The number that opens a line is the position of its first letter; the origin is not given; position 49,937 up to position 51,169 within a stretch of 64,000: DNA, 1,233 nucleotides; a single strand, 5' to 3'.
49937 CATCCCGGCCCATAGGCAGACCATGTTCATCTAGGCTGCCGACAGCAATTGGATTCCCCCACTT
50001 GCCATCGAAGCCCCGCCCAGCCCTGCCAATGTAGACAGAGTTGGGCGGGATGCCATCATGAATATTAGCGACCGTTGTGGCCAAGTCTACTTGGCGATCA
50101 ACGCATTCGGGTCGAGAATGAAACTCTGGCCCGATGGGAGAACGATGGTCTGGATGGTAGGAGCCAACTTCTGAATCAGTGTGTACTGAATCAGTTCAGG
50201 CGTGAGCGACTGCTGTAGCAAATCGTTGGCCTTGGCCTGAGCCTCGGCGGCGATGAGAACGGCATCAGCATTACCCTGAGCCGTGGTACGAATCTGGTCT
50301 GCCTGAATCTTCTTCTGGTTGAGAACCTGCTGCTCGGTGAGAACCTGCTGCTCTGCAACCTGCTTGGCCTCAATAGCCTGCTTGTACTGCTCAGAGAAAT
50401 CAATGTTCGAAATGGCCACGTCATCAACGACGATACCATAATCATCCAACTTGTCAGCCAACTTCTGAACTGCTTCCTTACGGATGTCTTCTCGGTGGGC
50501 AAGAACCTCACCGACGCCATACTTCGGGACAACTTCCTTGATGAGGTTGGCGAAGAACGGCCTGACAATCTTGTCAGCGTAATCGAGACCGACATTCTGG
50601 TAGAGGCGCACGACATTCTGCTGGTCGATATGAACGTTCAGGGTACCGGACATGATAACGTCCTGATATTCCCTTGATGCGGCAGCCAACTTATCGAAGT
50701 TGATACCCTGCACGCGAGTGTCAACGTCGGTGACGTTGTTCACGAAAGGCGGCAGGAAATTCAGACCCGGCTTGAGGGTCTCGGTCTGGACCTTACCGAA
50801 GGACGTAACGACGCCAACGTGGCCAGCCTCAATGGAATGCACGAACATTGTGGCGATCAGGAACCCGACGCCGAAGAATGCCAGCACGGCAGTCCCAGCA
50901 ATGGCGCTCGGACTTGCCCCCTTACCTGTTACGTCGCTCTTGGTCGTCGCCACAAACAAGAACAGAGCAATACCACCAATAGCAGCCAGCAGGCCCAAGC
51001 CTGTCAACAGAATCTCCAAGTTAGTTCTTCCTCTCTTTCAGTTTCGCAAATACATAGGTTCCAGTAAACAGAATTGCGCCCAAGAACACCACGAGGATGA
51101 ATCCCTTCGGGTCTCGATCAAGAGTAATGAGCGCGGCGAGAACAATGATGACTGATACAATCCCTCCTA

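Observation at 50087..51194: An SPFH/band-7 (stomatin/prohibitin-like) membrane scaffold with a coupled 57-aa two-helix membrane partner, encoded by a phage.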

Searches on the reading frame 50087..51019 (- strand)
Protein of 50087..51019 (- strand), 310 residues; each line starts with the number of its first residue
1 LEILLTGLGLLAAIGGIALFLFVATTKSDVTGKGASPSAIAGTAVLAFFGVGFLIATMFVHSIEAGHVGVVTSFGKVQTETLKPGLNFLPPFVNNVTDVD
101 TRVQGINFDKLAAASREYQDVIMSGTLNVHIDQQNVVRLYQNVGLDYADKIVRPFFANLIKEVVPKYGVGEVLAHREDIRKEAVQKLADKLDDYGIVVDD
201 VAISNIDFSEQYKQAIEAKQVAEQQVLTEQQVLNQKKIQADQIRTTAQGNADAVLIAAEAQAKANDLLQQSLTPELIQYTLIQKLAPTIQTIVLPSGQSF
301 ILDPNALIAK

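Call 3: search_protein_families(library=pfam, proteins=[window:50087-51019:-], max_evalue=0.01)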
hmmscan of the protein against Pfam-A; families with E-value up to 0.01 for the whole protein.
window:50087-51019:- (310 aa): 2 families
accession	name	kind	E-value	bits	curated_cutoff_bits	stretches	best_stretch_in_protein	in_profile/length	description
PF01145.31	Band_7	-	2.3e-37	129.2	23.6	1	62-233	2-172/176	SPFH domain / Band 7 family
PF13421.11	Band_7_1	-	0.0015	18.7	24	1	148-220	133-207/211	SPFH domain-Band 7 family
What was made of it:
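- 50087..51019 (-): Gene for a 310-aa prohibitin-type SPFH/Band_7 membrane scaffold (TTG start). Pfam Band_7 E=2.3e-37 (call 3).
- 50321..50836 (-): SPFH/Band_7 core (residues 62-233). Pfam PF01145 envelope (call 3).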

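Call 4: search_protein_families(library=phrogs, proteins=[window:50087-51019:-], max_evalue=0.01)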
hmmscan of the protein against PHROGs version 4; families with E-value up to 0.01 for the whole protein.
window:50087-51019:- (310 aa): 5 families
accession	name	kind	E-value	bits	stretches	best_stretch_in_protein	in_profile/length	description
phrog_200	-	other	3.2e-53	182.2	1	7-285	48-338/379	lipoprotein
phrog_15136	-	unknown function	0.002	19.3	1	169-236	58-121/122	-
phrog_11227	-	other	0.0044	17.9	1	235-293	54-116/138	protease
phrog_11908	-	unknown function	0.0049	16.7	0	189-231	226-268/430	-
phrog_2335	-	tail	0.0092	14.9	0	177-271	148-242/1536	tail length tape measure protein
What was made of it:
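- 50087..51019 (-): PHROG 200 E=3e-53 (call 4).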

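Call 6: search_dna_similar(query=window:50087-51019:-, collection=phages, mode=protein, max_rows=40)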
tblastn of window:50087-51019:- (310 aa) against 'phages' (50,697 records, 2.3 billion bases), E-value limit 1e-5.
Records with a match: 534; places in all: 536; records where one place covers at least 80% of the query: 127.
Best place of each record, by identity: <60% 534.
By first word of the organism name: Staphylococcus 275; Bacillus 54; Halorubrum 29; Aeromonas 28; Enterococcus 20; Haloarcula 11; Vibrio 10; Prevotella 9; Bacteriophage 8; Streptococcus 8; and 32 more.
By host as written in the record: Staphylococcus aureus 84; - 58; Staphylococcus sp. 33; Halorubrum sp. 16; Staphylococcus carnosus TM300 14; Bacillus cereus 10; Prevotella sp. 9; Aeromonas salmonicida 8; and 159 more.
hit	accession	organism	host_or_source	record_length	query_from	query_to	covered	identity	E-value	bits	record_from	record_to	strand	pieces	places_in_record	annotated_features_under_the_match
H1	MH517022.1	Acinetobacter phage SH-Ab 15599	Acinetobacter baumannii 15599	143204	33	295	85%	30.8%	4e-32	131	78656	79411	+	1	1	putative protease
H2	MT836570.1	Bacteriophage sp.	human fecal samples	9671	62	310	80%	31.7%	7e-32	130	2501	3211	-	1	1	record has no annotation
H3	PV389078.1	Mammaliicoccus phage phi36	Mammaliicoccus sciuri Dog036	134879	40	303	85%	29.4%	7e-21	99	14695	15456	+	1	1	lipoprotein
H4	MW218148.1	Staphylococcus phage vB_StaM_SA1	Staphylococcus lentus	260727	30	305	89%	28.0%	3e-19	94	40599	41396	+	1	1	prohibitin family protein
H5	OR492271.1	Fusobacterium phage phiFN37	Fusobacterium necrophorum subsp. ...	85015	54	290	76%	32.3%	6e-22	102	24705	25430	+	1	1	prohibitin family protein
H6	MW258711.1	Kosakonia phage Kc166B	Kosakonia cowanii CB166B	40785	41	297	83%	28.7%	4e-15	82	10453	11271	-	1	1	membrane protease family protein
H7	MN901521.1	Halorubrum virus Serpecor1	Halorubrum coriense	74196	45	299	82%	28.8%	2e-17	88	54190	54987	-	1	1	prohibitin family protein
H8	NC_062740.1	Halorubrum virus Serpecor1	Halorubrum coriense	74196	45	299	82%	28.8%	2e-17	88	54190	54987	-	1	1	lipoprotein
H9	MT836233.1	Bacteriophage sp.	human fecal samples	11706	63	306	79%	30.0%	2e-19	94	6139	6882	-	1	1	record has no annotation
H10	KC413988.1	Streptococcus phage phiST1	Streptococcus suis ST1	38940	39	278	77%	30.5%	3e-18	91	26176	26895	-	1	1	SPFH domain / Band 7 family protein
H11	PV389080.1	Mammaliicoccus phage phi127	Mammaliicoccus sciuri Dog127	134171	40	286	80%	29.4%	4e-20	97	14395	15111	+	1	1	lipoprotein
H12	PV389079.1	Mammaliicoccus phage phi116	Mammaliicoccus sciuri Dog116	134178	40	286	80%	29.4%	4e-20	97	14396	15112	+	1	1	lipoprotein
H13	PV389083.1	Mammaliicoccus phage phi6255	Mammaliicoccus sciuri IVB6255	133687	40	286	80%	29.4%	5e-20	96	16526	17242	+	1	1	lipoprotein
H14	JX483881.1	Rhizobium phage RHEph10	Rhizobium etli CFN42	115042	27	302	89%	26.0%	2e-7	58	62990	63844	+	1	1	hypothetical protein (x2)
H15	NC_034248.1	Rhizobium phage RHEph10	Rhizobium etli CFN42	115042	27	302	89%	26.0%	2e-7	58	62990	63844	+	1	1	prohibitin family protein | hypothetical protein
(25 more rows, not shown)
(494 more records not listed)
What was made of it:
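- Closest known: Phage SPFH proteins of PHROG 200. Same: 534 phage records hold relatives (call 6).
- Closest known: Phage SPFH proteins of PHROG 200. Different: Identity to any deposited phage is 34% or less (call 6).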

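Call 12: find_related_loci(query=window:50087-51019:-, collection=viral_contigs, flank=4000)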
Query window:50087-51019:- (310 aa) in viral_contigs; peptide patterns used: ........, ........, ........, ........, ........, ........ (x = any residue, [..] = any of these).
22 stretches matched a pattern; 3 encode a relative of the query (tblastn E <= 1e-3); 3 distinct loci.
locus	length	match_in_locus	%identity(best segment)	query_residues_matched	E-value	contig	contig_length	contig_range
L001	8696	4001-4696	33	63-285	3e-25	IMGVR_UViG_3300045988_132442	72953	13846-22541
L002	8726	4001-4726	32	51-285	3e-25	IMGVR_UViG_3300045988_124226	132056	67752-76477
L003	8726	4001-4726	32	51-285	3e-25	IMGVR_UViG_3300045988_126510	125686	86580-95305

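Call 13: find_homologous_proteins(query=window:50087-51019:-, max_evalue=1e-10)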
Query window:50087-51019:- (310 aa): 1439 proteins with E <= 1e-10 among 8000 candidates; the best 120 are listed.
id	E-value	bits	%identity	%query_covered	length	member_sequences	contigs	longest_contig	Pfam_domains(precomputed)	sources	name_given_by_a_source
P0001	1.8e-191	653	100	100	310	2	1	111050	PF01145.32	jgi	jgi:regulator of protease activity HflC (stomatin/prohibitin superfamily)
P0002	5.8e-151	520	80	100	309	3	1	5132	PF01145.32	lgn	-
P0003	5.3e-137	474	82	89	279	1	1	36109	PF01145.32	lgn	-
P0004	2.6e-111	390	64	98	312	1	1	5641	PF01145.32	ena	-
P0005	2.5e-110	386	70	80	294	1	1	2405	PF01145.32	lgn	-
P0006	6.9e-110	385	64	96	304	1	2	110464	PF01145.32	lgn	-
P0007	4.9e-108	379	63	98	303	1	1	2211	PF01145.32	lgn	-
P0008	5.6e-108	379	71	81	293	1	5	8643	PF01145.32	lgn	-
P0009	2.6e-107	377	61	98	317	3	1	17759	PF01145.32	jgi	jgi:regulator of protease activity HflC (stomatin/prohibitin superfamily)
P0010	3.8e-107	376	72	80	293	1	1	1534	PF01145.32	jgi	jgi:regulator of protease activity HflC (stomatin/prohibitin superfamily)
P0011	1.8e-106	374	62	98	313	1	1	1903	PF01145.32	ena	-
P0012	1.0e-105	371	63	89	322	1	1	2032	PF01145.32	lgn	-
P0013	6.5e-104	365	69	81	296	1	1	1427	PF01145.32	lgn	-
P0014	7.9e-104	365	69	80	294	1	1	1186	PF01145.32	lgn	-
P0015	3.0e-103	363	60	97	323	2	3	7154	PF01145.32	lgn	-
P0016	4.1e-103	363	67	83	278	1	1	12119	PF01145.32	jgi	jgi:regulator of protease activity HflC (stomatin/prohibitin superfamily)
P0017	2.8e-102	360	64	86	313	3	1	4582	PF01145.32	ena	-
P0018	2.9e-101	357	68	81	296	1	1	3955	PF01145.32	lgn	-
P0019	1.7e-99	351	67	80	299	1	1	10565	PF01145.32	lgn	-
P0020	2.5e-97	344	57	95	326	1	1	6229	PF01145.32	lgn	-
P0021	3.4e-97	343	60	89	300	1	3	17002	PF01145.32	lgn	-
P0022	1.4e-95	338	66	81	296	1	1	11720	PF01145.32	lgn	-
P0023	1.2e-91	325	64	80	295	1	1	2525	PF01145.32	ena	-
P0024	7.4e-91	323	58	88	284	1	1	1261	PF01145.32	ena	-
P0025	5.4e-89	317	57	85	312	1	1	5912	PF01145.32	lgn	-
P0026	1.4e-88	315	54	97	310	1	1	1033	PF01145.32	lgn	-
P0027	6.2e-87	310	54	91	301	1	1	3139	PF01145.32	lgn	-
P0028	7.7e-83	296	55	94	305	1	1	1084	PF01145.32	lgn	-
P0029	3.3e-82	294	59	79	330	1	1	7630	PF01145.32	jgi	jgi:regulator of protease activity HflC (stomatin/prohibitin superfamily)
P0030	6.4e-81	290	55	79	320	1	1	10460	PF01145.32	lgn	-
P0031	1.1e-80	289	52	88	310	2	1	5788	PF01145.32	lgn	-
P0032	1.2e-80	289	52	97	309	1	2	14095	PF01145.32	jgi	jgi:regulator of protease activity HflC (stomatin/prohibitin superfamily)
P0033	1.4e-80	289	50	99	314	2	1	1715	PF01145.32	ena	-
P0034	1.5e-80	289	58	80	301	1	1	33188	PF01145.32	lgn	-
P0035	8.3e-80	286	49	99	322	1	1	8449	PF01145.32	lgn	-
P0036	1.2e-79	286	51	97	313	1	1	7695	PF01145.32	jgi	-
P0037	1.7e-79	285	49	98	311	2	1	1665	PF01145.32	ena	-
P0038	6.1e-79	284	50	99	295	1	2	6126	PF01145.32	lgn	-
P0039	1.3e-78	282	45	96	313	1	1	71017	PF01145.32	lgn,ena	-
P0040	2.7e-78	281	49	99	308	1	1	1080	PF01145.32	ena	-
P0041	2.9e-78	281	48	93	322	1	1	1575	PF01145.32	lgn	-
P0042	3.1e-78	281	53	80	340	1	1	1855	PF01145.32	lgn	-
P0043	3.1e-78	281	49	99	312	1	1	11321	PF01145.32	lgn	-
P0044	3.9e-78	281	57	79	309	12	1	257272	PF01145.32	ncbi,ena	-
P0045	1.5e-77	279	56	79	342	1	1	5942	PF01145.32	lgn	-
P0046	1.6e-77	279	54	84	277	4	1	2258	PF01145.32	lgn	-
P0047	3.4e-77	278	51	85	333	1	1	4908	PF01145.32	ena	-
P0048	1.4e-76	276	49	99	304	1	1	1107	PF01145.32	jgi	jgi:prohibitin 2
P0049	6.8e-76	274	55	79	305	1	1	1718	PF01145.32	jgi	jgi:regulator of protease activity HflC (stomatin/prohibitin superfamily)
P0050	6.9e-76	274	48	97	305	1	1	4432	PF01145.32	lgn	-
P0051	9.7e-76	273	50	99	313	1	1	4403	PF01145.32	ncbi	-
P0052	7.5e-75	270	53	87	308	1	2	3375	PF01145.32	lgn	-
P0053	3.6e-74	268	48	89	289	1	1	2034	PF01145.32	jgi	-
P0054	3.9e-74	268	53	79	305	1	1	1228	PF01145.32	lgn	-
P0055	1.4e-73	266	50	100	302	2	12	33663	PF01145.32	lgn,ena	-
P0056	4.6e-73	264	48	80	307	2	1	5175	PF01145.32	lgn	-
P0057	5.1e-73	264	48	79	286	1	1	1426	PF01145.32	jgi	jgi:prohibitin 2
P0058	3.5e-72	261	47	100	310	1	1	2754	PF01145.32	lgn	-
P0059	6.0e-72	261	48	89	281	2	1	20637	PF01145.32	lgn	-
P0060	6.4e-72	260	52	82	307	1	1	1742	PF01145.32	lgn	-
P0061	7.7e-72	260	50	90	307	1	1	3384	PF01145.32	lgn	-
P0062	9.5e-72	260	45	90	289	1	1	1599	PF01145.32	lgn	-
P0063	9.7e-72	260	47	99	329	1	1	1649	PF01145.32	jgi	jgi:regulator of protease activity HflC (stomatin/prohibitin superfamily)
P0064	1.4e-71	259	49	99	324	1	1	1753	PF01145.32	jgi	jgi:regulator of protease activity HflC (stomatin/prohibitin superfamily)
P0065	3.0e-71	258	48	99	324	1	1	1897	PF01145.32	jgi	jgi:prohibitin 2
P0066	3.6e-71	258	47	99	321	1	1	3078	PF01145.32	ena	-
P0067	4.1e-71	258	47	99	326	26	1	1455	PF01145.32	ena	-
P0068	5.3e-71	257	46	86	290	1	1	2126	PF01145.32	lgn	-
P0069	9.8e-71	257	42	90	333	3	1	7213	PF01145.32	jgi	jgi:regulator of protease activity HflC (stomatin/prohibitin superfamily)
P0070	1.1e-70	256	42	97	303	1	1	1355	PF01145.32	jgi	jgi:regulator of protease activity HflC (stomatin/prohibitin superfamily)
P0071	1.8e-70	256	49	85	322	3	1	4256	PF01145.32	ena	-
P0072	2.4e-70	255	47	99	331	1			PF01145.32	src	-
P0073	3.0e-70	255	51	89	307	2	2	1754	PF01145.32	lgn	-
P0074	4.3e-70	255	48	80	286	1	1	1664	PF01145.32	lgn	-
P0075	4.8e-70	254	47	99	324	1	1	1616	PF01145.32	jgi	jgi:regulator of protease activity HflC (stomatin/prohibitin superfamily)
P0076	7.1e-70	254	52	82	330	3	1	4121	PF01145.32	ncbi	ncbi:MAG: prohibitin family protein [Chloroflexota bacterium]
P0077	1.3e-69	253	51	88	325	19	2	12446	PF01145.32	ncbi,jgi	-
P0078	1.5e-69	253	47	99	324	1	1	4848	PF01145.32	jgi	jgi:regulator of protease activity HflC (stomatin/prohibitin superfamily)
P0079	1.5e-69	253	50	87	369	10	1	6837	PF01145.32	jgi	jgi:regulator of protease activity HflC (stomatin/prohibitin superfamily)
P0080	1.9e-69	252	48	99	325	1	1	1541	PF01145.32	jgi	jgi:regulator of protease activity HflC (stomatin/prohibitin superfamily)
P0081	2.0e-69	252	48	99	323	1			PF01145.32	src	-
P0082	3.3e-69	252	43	100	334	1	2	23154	PF01145.32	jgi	jgi:regulator of protease activity HflC (stomatin/prohibitin superfamily)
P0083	3.7e-69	251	47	89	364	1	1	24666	PF01145.32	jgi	jgi:regulator of protease activity HflC (stomatin/prohibitin superfamily)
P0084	5.0e-69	251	45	98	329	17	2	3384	PF01145.32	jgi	jgi:regulator of protease activity HflC (stomatin/prohibitin superfamily)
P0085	5.4e-69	251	52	84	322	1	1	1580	PF01145.32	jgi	jgi:regulator of protease activity HflC (stomatin/prohibitin superfamily)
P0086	5.4e-69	251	47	99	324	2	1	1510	PF01145.32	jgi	-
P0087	5.7e-69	251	44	96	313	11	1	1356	PF01145.32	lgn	-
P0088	6.5e-69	251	44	95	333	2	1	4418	PF01145.32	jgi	jgi:regulator of protease activity HflC (stomatin/prohibitin superfamily)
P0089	2.9e-68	249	46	97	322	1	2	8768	PF01145.32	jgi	jgi:prohibitin 2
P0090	3.2e-68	248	52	80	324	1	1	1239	PF01145.32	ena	-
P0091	4.8e-68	248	39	97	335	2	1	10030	PF01145.32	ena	-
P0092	6.5e-68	247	44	95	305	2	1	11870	PF01145.32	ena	-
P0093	6.5e-68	247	46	99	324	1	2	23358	PF01145.32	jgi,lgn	-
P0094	2.2e-67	246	46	99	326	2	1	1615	PF01145.32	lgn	-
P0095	3.1e-67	245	48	82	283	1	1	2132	PF01145.32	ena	-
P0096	3.7e-67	245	46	99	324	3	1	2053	PF01145.32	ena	-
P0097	4.6e-67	245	46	99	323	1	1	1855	PF01145.32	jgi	jgi:regulator of protease activity HflC (stomatin/prohibitin superfamily)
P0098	8.2e-67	244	45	98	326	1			PF01145.32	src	-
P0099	1.1e-66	243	46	99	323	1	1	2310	PF01145.32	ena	-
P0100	1.2e-66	243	45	86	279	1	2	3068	PF01145.32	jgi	jgi:regulator of protease activity HflC (stomatin/prohibitin superfamily)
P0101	2.2e-66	242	51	80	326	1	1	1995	PF01145.32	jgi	jgi:regulator of protease activity HflC (stomatin/prohibitin superfamily)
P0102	5.0e-66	241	51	79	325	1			PF01145.32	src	-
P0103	6.7e-66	241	47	95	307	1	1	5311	PF01145.32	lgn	-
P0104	7.1e-66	241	40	99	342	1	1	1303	PF01145.32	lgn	-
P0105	8.9e-66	240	49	80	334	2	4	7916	PF01145.32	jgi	jgi:regulator of protease activity HflC (stomatin/prohibitin superfamily)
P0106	1.0e-65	240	49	87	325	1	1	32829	PF01145.32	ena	-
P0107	1.5e-65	240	51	79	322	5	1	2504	PF01145.32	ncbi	-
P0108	2.2e-65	239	51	75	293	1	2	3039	PF01145.32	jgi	jgi:prohibitin 1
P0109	4.1e-65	238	51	79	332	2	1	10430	PF01145.32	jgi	jgi:prohibitin 2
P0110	2.3e-64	236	49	81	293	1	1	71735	PF01145.32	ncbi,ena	-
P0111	6.9e-64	234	52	72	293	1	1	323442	PF01145.32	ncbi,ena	-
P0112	9.9e-64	234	48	78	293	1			PF01145.32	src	-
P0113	1.1e-63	233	49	79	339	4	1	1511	PF01145.32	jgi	jgi:prohibitin 2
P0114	1.1e-63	233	48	81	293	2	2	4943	PF01145.32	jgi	jgi:regulator of protease activity HflC (stomatin/prohibitin superfamily)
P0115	1.3e-63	233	52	72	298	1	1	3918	PF01145.32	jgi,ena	-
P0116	1.5e-63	233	52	72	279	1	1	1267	PF01145.32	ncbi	-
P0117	2.2e-63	233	43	99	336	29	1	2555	PF01145.32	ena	-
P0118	2.6e-63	232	51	72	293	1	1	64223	PF01145.32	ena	-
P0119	3.3e-63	232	43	96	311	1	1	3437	PF01145.32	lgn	-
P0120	3.6e-63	232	52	72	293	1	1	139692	PF01145.32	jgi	jgi:regulator of protease activity HflC (stomatin/prohibitin superfamily)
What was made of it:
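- On Prokaryotic prohibitin subgroup (SPFH4): A public source names one close cellular relative (P0076, a Chloroflexota MAG) 'prohibitin family protein' (call 13).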

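Call 14: find_encoding_contigs(protein=P0006, flank=4000, max_places=2)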
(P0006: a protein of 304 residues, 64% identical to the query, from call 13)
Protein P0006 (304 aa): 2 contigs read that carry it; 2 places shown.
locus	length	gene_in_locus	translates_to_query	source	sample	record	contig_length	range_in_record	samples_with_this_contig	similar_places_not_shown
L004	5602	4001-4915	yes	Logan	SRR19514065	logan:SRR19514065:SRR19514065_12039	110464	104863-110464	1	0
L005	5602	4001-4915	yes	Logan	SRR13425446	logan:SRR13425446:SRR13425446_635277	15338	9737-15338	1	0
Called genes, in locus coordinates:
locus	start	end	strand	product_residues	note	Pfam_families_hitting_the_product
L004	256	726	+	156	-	-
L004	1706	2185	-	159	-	-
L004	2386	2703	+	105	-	-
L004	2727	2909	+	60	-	-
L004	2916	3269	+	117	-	-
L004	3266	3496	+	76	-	-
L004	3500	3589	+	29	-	-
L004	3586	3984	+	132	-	-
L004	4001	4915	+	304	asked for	PF01145:Band_7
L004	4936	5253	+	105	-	-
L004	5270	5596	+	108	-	-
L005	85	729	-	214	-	-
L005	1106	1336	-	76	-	-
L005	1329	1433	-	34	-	-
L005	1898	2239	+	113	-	-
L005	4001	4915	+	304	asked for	PF01145:Band_7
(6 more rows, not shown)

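Call 15: find_encoding_contigs(protein=P0003, flank=4000, max_places=2)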
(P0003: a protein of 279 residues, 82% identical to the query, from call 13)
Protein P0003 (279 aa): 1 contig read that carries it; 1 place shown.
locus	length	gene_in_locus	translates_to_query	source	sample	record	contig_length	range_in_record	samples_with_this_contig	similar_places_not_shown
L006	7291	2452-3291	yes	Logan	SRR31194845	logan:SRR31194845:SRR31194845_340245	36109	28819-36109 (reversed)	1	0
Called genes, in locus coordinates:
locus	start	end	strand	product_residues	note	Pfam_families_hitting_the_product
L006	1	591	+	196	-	?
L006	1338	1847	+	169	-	-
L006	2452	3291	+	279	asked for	PF01145:Band_7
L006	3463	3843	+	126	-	-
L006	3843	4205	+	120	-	-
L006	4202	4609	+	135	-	PF24024:DUF7336 (faint)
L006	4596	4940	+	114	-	-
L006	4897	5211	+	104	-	-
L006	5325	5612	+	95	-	-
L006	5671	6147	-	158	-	-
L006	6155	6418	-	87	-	-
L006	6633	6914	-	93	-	-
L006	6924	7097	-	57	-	-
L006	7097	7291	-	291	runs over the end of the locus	PF00478:IMPDH, PF03060:NMO, PF01070:FMN_dh, PF00977:His_biosynth (faint)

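Call 16: find_encoding_contigs(protein=P0002, flank=4000, max_places=2)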
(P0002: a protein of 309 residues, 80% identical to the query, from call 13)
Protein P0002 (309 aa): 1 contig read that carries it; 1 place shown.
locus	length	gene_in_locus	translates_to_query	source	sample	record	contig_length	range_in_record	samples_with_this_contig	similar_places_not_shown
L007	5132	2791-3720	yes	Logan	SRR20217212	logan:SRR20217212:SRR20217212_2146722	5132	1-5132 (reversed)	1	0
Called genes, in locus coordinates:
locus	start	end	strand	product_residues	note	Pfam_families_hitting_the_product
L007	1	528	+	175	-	?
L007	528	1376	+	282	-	PF12705:PDDEXK_1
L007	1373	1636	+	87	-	-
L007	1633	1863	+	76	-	-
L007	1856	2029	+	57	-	-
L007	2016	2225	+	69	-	-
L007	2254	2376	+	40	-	-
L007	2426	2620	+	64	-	-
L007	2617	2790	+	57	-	-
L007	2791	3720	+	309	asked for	PF01145:Band_7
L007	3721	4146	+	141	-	PF14216:DUF4326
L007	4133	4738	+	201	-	PF00929:RNase_T (faint)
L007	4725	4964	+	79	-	-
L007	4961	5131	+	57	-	?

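Call 25: search_protein_families(library=ncbifam, proteins=[window:50087-51019:-], max_evalue=0.01)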
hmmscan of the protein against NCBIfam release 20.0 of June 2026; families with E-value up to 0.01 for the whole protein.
window:50087-51019:- (310 aa): 4 families
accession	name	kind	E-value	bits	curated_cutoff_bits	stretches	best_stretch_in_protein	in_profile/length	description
TIGR01932.1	hflC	equivalog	2.1e-15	56.4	134.4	2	54-185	16-154/318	protease modulator HflC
TIGR01933.1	hflK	equivalog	5.7e-13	48.9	159.4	1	63-262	4-198/261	FtsH protease activity modulator HflK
NF008181.0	PRK10930.1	equivalog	2.1e-10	40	660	1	40-264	76-296/419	FtsH protease activity modulator HflK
NF008259.0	PRK11029.1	equivalog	1e-07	31.3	427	1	52-132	12-98/334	protease modulator HflC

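Call 26: search_solved_structures(query=window:50087-51019:-, max_evalue=0.001)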
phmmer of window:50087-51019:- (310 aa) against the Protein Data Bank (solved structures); distinct sequences matched with E-value up to 0.001: 22.
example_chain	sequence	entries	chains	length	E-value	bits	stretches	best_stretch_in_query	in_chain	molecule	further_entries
9o9z_A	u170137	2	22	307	2.5e-24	89.6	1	51-302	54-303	Prohibitin 1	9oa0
8rrh_A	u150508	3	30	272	2.5e-24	89.5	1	55-302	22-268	Prohibitin 1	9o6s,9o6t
9unl_E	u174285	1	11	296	2.8e-24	89.4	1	55-303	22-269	Prohibitin 1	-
8rrh_B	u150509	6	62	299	2.8e-24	89.4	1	28-264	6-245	Prohibitin-2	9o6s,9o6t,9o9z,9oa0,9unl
9urz_B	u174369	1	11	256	3.2e-21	79.4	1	43-297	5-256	Prohibitin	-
9urz_D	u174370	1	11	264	2.3e-18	70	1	49-264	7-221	Prohibitin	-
8j4i_A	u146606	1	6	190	9.3e-14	54.9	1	28-209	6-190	Prohibitin-2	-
7vhp_E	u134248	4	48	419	8e-09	38.7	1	34-269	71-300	Protein HflK | Modulator of FtsH protease HflK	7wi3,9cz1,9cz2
7vhq_E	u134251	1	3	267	1.1e-08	38.3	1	53-269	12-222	Protein HflK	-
9paw_XA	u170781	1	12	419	2.8e-08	36.9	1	34-269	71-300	Protein HflK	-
7vhq_G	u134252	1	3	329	2e-06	30.9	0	45-173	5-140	Modulator of FtsH protease HflC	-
7vhp_G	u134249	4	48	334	2e-06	30.8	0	45-173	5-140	Modulator of FtsH protease HflC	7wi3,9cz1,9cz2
9paw_XB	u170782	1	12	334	3.7e-06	30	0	45-173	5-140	Modulator of FtsH protease HflC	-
9wkz_A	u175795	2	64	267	4.2e-06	29.8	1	50-226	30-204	Stomatin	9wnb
9oh9_A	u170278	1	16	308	6.3e-06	29.2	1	50-226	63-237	Stomatin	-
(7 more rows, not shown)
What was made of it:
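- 50087..51019 (-): PDB PHB1/PHB2 E=2.5e-24 (call 26).
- On Prokaryotic prohibitin subgroup (SPFH4): phmmer against PDB: PHB1/PHB2 2.5e-24, HflK 8e-9, HflC 2e-6, stomatin 4e-6, QmcA 4e-5 (call 26).
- PDB PHB1/PHB2 E=2.5e-24, ahead of HflK/C, stomatin and QmcA (call 26).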
